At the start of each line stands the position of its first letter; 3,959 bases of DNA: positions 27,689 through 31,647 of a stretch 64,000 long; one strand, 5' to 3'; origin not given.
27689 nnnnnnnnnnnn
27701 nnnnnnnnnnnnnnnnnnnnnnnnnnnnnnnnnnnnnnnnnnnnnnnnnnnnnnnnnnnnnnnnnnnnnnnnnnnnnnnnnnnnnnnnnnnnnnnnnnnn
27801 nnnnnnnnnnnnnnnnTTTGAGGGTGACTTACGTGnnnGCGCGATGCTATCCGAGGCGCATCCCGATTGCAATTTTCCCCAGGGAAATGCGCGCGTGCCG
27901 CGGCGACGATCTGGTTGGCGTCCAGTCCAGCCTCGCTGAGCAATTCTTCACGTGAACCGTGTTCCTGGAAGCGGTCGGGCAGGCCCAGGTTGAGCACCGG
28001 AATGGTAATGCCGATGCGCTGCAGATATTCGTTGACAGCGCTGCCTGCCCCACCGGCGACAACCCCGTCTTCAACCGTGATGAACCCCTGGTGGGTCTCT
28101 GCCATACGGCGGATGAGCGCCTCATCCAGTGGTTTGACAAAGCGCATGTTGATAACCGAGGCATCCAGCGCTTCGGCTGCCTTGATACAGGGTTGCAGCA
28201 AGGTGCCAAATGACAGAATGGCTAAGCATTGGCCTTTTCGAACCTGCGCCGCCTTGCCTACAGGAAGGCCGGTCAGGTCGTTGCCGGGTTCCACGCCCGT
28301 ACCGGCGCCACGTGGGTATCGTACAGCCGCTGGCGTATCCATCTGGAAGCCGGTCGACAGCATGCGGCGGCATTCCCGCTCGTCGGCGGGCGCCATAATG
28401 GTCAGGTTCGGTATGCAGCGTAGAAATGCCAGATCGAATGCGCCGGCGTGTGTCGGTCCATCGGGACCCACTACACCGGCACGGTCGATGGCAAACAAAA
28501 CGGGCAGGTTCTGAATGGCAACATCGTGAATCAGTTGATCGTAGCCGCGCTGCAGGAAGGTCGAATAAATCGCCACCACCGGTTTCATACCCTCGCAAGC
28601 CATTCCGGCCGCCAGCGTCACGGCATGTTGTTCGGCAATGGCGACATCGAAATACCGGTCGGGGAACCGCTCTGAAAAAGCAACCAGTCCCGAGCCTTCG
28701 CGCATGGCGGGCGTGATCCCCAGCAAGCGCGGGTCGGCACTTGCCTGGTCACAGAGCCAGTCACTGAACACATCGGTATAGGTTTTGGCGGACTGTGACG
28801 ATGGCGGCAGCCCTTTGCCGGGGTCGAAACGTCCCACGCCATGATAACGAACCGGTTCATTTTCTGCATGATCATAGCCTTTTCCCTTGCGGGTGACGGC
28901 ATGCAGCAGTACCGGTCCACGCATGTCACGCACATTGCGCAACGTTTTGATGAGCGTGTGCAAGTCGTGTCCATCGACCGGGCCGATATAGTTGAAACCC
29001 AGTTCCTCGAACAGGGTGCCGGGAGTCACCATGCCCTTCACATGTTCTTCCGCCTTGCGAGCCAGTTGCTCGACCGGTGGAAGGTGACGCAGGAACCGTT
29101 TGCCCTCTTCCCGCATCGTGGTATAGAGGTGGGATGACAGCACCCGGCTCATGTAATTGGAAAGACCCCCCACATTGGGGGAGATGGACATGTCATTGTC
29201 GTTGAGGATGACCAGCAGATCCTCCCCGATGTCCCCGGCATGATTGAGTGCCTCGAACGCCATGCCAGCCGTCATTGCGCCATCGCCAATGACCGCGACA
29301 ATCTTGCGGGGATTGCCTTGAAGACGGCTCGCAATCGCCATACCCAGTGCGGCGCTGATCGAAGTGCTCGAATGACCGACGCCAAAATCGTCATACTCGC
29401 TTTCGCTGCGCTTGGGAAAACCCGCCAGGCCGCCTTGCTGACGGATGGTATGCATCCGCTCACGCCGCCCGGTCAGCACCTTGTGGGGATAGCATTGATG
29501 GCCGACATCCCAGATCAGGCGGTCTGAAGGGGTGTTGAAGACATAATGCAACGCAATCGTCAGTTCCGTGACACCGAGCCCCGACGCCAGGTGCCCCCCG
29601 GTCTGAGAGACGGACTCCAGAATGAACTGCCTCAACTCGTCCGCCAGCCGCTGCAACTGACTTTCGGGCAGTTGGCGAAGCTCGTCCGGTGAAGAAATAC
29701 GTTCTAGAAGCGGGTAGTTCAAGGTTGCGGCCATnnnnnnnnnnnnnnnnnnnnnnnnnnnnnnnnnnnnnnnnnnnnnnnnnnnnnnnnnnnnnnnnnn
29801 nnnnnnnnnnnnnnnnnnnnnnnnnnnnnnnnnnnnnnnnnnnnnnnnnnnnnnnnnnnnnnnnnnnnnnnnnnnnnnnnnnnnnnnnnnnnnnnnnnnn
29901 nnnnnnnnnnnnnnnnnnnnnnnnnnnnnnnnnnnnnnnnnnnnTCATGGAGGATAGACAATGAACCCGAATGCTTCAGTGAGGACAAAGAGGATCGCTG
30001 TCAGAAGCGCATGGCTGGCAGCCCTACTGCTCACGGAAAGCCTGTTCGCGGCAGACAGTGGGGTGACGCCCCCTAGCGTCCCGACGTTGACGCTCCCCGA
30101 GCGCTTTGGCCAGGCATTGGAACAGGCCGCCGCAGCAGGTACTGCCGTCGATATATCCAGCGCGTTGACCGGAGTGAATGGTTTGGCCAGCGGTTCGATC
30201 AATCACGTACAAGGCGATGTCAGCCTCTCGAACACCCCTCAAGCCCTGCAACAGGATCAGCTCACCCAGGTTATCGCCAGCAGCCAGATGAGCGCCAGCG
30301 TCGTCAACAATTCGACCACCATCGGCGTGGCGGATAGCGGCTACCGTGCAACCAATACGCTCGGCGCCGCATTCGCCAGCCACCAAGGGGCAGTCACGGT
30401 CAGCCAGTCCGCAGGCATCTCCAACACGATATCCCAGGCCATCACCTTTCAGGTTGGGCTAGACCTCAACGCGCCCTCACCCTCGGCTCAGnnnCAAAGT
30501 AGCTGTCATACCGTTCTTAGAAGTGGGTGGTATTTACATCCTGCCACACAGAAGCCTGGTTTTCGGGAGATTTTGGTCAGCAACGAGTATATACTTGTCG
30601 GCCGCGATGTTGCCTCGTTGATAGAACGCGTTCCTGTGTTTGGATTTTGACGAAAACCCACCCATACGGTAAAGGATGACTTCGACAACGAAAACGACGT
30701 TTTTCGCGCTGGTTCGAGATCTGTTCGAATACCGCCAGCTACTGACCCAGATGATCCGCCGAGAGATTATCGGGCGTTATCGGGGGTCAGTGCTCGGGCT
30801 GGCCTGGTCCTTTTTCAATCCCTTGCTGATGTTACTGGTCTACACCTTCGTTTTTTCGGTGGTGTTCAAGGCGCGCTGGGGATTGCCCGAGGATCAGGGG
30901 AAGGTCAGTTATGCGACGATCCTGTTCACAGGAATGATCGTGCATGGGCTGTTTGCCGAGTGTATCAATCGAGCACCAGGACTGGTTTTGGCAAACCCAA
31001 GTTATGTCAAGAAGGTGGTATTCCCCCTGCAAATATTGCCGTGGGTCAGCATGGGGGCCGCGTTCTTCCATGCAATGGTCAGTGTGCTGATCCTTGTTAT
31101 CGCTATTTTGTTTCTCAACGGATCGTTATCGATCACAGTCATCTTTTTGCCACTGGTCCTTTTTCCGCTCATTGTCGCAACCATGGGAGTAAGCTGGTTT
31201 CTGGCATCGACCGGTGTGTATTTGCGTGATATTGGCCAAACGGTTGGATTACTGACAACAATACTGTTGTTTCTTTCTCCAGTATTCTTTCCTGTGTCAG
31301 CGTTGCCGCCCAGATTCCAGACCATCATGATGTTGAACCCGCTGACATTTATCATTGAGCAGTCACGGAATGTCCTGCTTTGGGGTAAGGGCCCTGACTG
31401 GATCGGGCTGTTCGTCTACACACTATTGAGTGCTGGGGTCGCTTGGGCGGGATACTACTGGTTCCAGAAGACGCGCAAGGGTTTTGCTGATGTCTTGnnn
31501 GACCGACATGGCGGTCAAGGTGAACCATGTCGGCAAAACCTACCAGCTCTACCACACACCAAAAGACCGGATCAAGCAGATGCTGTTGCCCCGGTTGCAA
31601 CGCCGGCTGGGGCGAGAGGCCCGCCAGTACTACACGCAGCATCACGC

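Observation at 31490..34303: Tandem Wzt ATPases with near-identical NBDs but unrelated C-terminal domains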

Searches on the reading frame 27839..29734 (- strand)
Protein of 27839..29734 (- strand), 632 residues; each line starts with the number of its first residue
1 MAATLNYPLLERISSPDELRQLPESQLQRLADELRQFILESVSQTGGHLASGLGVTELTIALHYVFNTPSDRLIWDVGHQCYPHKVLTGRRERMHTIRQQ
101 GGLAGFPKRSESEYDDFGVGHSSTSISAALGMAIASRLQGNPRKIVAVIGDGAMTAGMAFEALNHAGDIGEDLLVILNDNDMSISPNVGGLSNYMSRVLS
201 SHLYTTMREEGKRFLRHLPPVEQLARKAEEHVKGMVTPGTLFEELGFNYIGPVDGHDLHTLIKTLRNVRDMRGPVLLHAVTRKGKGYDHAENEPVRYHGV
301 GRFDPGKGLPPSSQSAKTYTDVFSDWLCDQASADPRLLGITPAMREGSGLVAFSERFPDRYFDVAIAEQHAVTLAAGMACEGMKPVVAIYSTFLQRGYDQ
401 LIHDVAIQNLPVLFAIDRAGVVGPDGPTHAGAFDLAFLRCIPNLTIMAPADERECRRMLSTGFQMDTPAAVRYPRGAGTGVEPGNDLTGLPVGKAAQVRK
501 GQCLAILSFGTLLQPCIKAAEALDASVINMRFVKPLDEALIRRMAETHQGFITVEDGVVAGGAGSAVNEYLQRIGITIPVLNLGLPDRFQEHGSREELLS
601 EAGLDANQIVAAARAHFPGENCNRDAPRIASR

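Call 40: find_homologous_proteins(query=window:27839-29734:-, max_evalue=1e-50)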
Query window:27839-29734:- (632 aa): 8000 proteins with E <= 1e-50 among 8000 candidates; the best 120 are listed.
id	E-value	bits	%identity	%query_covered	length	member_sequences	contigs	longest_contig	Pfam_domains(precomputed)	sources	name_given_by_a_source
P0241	0.0e+0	1436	100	100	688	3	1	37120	PF13292.12,PF02780.26,PF02779.30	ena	-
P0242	0.0e+0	1135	78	100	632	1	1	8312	PF02775.27,PF13292.12,PF00676.26,PF02780.26,PF02779.30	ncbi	-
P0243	0.0e+0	1133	81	96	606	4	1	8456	PF02775.27,PF13292.12,PF00676.26,PF02780.26,PF02779.30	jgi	-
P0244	0.0e+0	1112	77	99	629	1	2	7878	PF02775.27,PF13292.12,PF02780.26,PF02779.30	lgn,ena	-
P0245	0.0e+0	1100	77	99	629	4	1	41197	PF02775.27,PF13292.12,PF00676.26,PF02780.26,PF02779.30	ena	-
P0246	0.0e+0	1094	77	97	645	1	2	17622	PF02775.27,PF13292.12,PF02780.26,PF02779.30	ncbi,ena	-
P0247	0.0e+0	1093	76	97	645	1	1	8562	PF02775.27,PF13292.12,PF02780.26,PF02779.30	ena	-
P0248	0.0e+0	1093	75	99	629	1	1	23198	PF02775.27,PF13292.12,PF00676.26,PF02780.26,PF02779.30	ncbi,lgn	-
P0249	0.0e+0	1091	77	97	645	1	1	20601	PF02775.27,PF13292.12,PF02780.26,PF02779.30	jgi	-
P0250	0.0e+0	1091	77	97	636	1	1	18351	PF02775.27,PF13292.12,PF02780.26,PF02779.30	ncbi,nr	ncbi:MAG TPA: 1-deoxy-D-xylulose-5-phosphate synthase [Gammaproteobacteria bacterium]|nr:1-deoxy-D-x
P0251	0.0e+0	1083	73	99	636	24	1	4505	PF02775.27,PF13292.12,PF02780.26,PF02779.30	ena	-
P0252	0.0e+0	1081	73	99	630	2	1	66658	PF02775.27,PF13292.12,PF02780.26,PF02779.30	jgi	jgi:1-deoxy-D-xylulose-5-phosphate synthase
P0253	0.0e+0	1076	74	99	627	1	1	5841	PF02775.27,PF13292.12,PF02780.26,PF02779.30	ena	-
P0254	0.0e+0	1071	75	99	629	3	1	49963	PF13292.12,PF00676.26,PF02780.26,PF02779.30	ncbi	-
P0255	0.0e+0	1070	74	99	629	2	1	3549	PF13292.12,PF02780.26,PF02779.30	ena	-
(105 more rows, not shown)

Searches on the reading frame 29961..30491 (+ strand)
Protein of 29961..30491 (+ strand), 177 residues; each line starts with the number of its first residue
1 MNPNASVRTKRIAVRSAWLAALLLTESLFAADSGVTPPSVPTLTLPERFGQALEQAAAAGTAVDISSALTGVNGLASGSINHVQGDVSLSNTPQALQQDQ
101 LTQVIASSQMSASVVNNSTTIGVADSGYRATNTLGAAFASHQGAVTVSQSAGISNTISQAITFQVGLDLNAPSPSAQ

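Call 4: search_protein_families(library=pfam, proteins=[window:29961-30491:+], max_evalue=0.01)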
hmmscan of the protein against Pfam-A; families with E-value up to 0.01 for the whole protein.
window:29961-30491:+ (177 aa): 0 families

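Call 38: search_protein_families(library=ncbifam, proteins=[window:29961-30491:+], max_evalue=0.001)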
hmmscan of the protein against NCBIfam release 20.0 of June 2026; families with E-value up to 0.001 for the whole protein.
window:29961-30491:+ (177 aa): 1 family
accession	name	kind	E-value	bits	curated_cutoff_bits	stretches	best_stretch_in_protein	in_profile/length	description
NF058557.1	FblAmlydFapB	equivalog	6.4e-05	22.6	190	1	55-165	85-189/190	fibril amyloid subunit FapB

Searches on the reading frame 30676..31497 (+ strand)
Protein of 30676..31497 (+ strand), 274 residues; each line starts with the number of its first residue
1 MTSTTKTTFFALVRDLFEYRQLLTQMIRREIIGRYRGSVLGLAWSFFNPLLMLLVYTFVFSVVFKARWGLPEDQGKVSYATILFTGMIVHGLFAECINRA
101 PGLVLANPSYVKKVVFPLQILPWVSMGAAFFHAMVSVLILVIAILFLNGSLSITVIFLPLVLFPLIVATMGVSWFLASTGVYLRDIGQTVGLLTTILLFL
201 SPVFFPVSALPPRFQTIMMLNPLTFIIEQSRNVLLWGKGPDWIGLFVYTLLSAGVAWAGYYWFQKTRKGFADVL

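Call 4: search_protein_families(library=pfam, proteins=[window:30676-31497:+], max_evalue=0.01)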
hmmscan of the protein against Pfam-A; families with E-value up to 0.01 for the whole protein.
window:30676-31497:+ (274 aa): 1 family
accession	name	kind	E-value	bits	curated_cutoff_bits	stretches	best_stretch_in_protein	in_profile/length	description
PF01061.29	ABC2_membrane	-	7.5e-25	88.1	26.9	1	23-234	3-210/211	ABC-2 type transporter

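Call 38: search_protein_families(library=ncbifam, proteins=[window:30676-31497:+], max_evalue=0.001)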
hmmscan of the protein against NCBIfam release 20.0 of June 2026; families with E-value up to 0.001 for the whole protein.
window:30676-31497:+ (274 aa): 4 families
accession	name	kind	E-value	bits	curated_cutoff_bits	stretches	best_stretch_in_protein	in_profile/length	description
NF050109.1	galactan_ABC_perm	equivalog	3.3e-09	36.6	380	1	6-235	7-234/272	galactan export ABC transporter permease subunit Wzm/RfbD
TIGR01247.1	drrB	subfamily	7.4e-09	35.6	223.05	1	34-236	8-207/236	daunorubicin resistance ABC transporter membrane protein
NF050053.1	CapPschTportKpsM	equivalog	9e-08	32.4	300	1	23-231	5-214/257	capsule polysaccharide transporter KpsM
TIGR01291.1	nodJ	subfamily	0.00089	18.9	206.65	1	140-250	125-232/253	ABC-2 type transporter, NodJ family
